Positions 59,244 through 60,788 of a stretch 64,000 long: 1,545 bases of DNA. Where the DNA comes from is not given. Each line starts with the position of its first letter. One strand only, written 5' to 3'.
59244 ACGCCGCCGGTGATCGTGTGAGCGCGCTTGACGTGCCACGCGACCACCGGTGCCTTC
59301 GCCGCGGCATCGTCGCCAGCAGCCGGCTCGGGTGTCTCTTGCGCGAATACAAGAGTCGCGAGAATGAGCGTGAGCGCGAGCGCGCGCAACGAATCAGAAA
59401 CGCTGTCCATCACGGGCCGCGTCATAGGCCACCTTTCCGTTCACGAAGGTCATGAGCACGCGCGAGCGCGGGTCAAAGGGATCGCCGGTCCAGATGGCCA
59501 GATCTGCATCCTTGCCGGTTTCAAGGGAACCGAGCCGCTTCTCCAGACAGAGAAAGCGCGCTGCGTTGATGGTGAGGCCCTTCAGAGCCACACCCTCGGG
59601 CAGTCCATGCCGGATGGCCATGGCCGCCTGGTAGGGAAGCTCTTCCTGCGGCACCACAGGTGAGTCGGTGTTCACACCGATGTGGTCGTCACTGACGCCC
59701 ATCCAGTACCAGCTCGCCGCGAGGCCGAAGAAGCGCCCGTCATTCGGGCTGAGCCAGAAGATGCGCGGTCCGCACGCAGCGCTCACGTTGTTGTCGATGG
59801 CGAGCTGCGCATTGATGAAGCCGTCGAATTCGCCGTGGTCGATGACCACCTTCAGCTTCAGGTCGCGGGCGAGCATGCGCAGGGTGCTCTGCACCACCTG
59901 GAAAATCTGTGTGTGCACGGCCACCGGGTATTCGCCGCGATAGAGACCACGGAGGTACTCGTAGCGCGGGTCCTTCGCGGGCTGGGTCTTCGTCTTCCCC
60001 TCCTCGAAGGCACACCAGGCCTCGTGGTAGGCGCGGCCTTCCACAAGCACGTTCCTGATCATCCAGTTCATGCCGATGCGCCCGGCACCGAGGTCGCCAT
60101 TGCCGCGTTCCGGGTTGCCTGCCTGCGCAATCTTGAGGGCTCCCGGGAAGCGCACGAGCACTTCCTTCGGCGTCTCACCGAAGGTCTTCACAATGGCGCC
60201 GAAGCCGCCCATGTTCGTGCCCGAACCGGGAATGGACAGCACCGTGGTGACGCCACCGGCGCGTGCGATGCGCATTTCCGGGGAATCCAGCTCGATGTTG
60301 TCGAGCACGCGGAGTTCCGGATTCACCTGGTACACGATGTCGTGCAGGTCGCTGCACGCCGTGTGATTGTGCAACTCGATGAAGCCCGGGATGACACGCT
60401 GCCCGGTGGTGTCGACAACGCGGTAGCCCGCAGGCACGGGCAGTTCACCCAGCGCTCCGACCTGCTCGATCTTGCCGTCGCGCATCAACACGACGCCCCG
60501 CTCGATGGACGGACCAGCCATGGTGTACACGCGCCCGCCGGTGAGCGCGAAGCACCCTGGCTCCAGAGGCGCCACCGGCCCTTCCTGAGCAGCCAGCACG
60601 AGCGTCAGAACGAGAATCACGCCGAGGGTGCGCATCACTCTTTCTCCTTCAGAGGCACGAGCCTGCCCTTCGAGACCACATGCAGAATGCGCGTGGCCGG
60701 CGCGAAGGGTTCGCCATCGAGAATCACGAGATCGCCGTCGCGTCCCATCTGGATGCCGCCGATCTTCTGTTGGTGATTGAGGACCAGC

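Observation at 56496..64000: Array of five tandem, overlapping, signal-peptide amidohydrolase-superfamily genes with only one intact catalytic HxH site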

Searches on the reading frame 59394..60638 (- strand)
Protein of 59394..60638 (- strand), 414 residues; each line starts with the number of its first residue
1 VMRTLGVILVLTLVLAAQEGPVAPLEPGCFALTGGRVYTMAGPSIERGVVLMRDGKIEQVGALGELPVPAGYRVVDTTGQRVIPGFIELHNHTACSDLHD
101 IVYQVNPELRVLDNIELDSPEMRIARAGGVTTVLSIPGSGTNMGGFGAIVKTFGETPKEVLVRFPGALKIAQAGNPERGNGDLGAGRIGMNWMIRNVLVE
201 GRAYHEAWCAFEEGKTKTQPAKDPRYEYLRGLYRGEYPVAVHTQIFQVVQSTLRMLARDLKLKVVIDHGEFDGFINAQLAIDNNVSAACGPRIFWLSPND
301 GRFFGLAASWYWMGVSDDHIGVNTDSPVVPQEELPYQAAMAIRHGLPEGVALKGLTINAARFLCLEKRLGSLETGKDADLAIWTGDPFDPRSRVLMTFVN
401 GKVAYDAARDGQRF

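Call 3: search_protein_families(library=pfam, proteins=[window:59394-60638:-], max_evalue=0.01)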
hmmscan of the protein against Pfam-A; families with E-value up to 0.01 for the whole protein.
window:59394-60638:- (414 aa): 2 families
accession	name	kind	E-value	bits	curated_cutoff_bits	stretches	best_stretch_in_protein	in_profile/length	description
PF07969.17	Amidohydro_3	-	6.1e-14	52.8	29.7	2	350-405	411-472/472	Amidohydrolase family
PF01979.26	Amidohydro_1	-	2.7e-12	47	25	1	338-403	264-344/345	Amidohydrolase family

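Call 4: search_protein_families(library=ncbifam, proteins=[window:59394-60638:-], max_evalue=0.01)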
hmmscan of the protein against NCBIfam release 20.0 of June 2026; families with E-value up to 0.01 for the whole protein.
window:59394-60638:- (414 aa): 42 families (the best 25 are shown)
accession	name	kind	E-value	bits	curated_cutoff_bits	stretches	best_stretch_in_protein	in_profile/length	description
NF051886.1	XaaProDiPepCaul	equivalog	2e-16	60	500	2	320-389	310-379/398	Xaa-Pro dipeptidase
NF006056.0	PRK08204.1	subfamily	1.7e-12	46.9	391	2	32-105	7-79/449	hypothetical protein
TIGR01224.1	hutI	equivalog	2.7e-12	46.2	298.15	2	46-96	2-52/377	imidazolonepropionase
TIGR00221.1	nagA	equivalog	2.4e-09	36.6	225.65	2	355-402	338-380/380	N-acetylglucosamine-6-phosphate deacetylase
NF006689.0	PRK09237.1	equivalog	4e-09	35.5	371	1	32-139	7-95/383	amidohydrolase/deacetylase family metallohydrolase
NF058538.1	ergo_util_ErtD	equivalog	5.4e-09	35.4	600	1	340-388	344-392/446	hydantoin-5-propionate amidohydrolase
NF011990.0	PRK15446.2-6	subfamily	2.1e-08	33.3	233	1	345-408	327-386/390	alpha-D-ribose 1-methylphosphonate 5-triphosphate diphosphatase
NF005211.0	PRK06687.1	equivalog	5.3e-08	32.1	703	1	349-382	337-370/419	TRZ/ATZ family protein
NF005557.0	PRK07228.1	equivalog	1.3e-07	30.7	522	1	40-94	14-66/445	5'-deoxyadenosine deaminase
NF006055.0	PRK08203.1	equivalog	1.5e-07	30.4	532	1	37-93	14-71/455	8-oxoguanine deaminase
TIGR02318.1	phosphono_phnM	equivalog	1.9e-07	30.3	390.55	1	45-134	13-92/376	phosphonate metabolism protein PhnM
NF008371.0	PRK11170.1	equivalog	2e-07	30.2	483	0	30-90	2-59/382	N-acetylglucosamine-6-phosphate deacetylase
NF006679.0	PRK09228.1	subfamily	3.3e-07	29.4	351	1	45-93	29-79/433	guanine deaminase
NF009941.0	PRK13404.1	subfamily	3.3e-07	29.3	647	0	356-385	375-404/478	dihydropyrimidinase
TIGR02033.1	D-hydantoinase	equivalog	5e-07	29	393.25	1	32-94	3-61/454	dihydropyrimidinase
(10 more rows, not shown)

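Call 9: search_solved_structures(query=window:59394-60635:-, max_evalue=0.001, show_alignments=2)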
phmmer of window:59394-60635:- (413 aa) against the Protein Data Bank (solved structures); distinct sequences matched with E-value up to 0.001: 47.
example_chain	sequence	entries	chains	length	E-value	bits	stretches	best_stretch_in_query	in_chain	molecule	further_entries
3ooq_A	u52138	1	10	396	5.4e-44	153.6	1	46-403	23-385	amidohydrolase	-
2p9b_A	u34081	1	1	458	1.8e-09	39.9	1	40-92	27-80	Possible prolidase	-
3mtw_A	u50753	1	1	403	3.4e-09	38.9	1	35-92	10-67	L-Arginine carboxypeptidase Cc2672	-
9l6p_A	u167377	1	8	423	5.5e-08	35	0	34-98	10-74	LlADH-WT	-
8yag_A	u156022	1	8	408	9.8e-08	34.1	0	313-394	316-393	Imidazolonepropionase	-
8ihq_A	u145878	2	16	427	1e-07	34.1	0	309-394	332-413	Amidohydrolase family protein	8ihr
9l2t_G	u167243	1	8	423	1.9e-07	33.1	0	34-97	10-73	Amide hydrolase LlADH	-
9l2o_B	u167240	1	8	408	3.2e-07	32.4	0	319-394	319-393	Imidazolonepropionase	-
8yak_A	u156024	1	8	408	3.2e-07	32.4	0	319-394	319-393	Imidazolonepropionase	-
8ihs_A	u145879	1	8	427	4.1e-07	32.1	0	313-394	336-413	Amidohydrolase family protein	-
8j85_A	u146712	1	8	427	6.4e-07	31.4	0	313-394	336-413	Amidohydrolase family protein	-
4v1x_A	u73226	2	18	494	1.4e-06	30.3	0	49-92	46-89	ATRAZINE CHLOROHYDROLASE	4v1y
9l36_A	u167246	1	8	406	2.1e-06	29.8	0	318-394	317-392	Amidohydrolase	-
4cns_A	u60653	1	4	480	3.3e-06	29.1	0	48-92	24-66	DIHYDROPYRIMIDINASE-LIKE 3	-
4cnt_A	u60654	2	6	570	4.6e-06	28.6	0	47-92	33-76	DIHYDROPYRIMIDINASE-LIKE 3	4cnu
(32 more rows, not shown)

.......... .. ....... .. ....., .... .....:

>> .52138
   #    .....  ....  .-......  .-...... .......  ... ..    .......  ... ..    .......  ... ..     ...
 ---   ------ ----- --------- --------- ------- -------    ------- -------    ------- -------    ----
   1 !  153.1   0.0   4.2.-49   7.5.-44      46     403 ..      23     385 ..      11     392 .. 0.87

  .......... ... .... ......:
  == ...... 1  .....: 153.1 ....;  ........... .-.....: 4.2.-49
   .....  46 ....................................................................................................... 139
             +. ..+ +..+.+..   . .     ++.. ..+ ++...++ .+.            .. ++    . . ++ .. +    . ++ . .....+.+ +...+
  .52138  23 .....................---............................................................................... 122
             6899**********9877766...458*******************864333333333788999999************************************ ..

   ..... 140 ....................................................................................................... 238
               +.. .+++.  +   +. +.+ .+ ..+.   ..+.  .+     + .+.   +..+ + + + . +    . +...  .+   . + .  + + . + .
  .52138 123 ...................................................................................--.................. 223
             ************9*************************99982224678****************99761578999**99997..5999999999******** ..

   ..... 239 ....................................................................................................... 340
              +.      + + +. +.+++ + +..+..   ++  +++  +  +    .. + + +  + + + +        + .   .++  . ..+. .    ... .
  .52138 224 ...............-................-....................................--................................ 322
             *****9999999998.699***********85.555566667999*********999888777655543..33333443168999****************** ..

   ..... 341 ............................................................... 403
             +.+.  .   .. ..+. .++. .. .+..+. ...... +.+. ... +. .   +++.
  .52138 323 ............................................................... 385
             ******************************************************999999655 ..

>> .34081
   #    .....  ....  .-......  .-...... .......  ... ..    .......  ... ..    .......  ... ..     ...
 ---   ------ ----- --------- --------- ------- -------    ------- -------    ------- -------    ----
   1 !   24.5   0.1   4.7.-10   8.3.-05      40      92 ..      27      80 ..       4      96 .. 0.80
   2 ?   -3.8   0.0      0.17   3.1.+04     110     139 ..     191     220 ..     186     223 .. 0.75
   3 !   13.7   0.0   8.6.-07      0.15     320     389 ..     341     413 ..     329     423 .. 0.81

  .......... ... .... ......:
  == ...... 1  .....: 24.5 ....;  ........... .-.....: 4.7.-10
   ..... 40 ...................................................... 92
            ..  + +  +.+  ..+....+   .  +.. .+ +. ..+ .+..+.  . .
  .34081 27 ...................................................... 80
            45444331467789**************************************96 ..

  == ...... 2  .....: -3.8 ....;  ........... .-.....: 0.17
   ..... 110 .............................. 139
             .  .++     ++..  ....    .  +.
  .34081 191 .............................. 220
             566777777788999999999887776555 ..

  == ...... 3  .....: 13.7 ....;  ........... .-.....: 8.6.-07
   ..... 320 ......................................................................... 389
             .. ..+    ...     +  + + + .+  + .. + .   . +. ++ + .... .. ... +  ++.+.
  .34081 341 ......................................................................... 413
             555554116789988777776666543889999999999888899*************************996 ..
